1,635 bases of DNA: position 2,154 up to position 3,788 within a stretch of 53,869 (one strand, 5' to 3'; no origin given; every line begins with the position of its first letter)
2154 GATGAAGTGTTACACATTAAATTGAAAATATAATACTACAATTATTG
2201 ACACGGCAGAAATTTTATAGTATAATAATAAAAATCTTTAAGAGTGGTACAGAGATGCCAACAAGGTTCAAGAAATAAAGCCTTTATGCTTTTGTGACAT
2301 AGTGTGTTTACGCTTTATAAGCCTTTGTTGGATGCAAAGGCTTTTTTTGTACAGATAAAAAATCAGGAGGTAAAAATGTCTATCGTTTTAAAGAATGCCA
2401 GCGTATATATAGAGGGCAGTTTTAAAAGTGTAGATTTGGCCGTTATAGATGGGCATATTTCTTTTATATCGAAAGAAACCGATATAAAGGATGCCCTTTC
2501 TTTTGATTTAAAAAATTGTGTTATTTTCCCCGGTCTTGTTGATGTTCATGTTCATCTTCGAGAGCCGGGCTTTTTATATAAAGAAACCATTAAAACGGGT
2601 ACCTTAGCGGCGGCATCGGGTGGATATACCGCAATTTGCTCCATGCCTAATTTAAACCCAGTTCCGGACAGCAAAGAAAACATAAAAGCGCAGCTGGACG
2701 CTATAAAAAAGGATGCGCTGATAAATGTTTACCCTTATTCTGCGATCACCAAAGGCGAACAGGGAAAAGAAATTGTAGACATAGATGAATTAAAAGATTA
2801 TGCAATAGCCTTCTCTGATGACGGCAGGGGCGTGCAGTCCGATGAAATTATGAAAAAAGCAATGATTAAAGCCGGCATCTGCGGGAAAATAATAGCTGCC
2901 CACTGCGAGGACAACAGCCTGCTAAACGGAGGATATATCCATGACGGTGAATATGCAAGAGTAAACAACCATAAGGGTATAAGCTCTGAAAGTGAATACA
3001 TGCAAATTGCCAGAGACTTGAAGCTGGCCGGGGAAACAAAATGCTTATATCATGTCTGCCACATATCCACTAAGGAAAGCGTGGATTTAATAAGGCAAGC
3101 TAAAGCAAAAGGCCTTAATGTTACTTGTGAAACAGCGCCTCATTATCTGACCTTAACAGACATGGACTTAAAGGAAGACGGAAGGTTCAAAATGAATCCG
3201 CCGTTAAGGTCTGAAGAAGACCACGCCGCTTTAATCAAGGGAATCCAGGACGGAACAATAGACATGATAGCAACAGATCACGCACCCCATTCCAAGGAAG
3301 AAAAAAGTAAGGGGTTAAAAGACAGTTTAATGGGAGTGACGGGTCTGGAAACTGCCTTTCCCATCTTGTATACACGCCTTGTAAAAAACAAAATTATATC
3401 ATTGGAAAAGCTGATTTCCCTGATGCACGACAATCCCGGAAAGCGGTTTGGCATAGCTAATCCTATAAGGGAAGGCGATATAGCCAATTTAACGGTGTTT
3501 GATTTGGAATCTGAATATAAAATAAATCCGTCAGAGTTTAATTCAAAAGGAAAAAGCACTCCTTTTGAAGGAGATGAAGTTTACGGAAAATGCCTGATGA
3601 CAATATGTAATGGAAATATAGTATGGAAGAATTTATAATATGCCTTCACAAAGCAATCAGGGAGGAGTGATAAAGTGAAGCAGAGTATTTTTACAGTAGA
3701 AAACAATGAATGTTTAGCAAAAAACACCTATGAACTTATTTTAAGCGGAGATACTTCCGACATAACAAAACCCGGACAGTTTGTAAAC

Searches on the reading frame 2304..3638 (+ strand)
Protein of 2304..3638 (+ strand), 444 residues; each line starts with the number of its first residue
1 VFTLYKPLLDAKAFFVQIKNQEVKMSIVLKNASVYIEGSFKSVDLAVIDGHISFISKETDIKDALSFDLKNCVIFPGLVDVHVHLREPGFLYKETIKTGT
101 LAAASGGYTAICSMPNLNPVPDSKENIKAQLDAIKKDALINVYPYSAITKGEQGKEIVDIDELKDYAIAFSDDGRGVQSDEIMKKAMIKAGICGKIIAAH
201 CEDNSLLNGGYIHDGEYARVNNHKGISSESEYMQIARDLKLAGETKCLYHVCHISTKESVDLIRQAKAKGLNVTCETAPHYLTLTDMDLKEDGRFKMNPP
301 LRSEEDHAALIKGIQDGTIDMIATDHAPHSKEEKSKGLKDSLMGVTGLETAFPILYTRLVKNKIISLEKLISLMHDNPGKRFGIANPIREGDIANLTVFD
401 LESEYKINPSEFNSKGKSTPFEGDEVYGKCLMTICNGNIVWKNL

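Call 43: search_protein_families(library=pfam, proteins=[window:2304-3638:+])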
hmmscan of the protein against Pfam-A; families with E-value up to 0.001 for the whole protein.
window:2304-3638:+ (444 aa): 3 families
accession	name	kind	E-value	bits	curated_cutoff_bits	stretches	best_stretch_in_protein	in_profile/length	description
PF01979.26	Amidohydro_1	-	2e-27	96.8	25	1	73-440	1-345/345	Amidohydrolase family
PF12890.13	DHOase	-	1.3e-20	74.4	21.2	1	73-259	3-142/142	Dihydro-orotase-like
PF07969.17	Amidohydro_3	-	8.2e-07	29.3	29.7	0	67-90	3-30/472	Amidohydrolase family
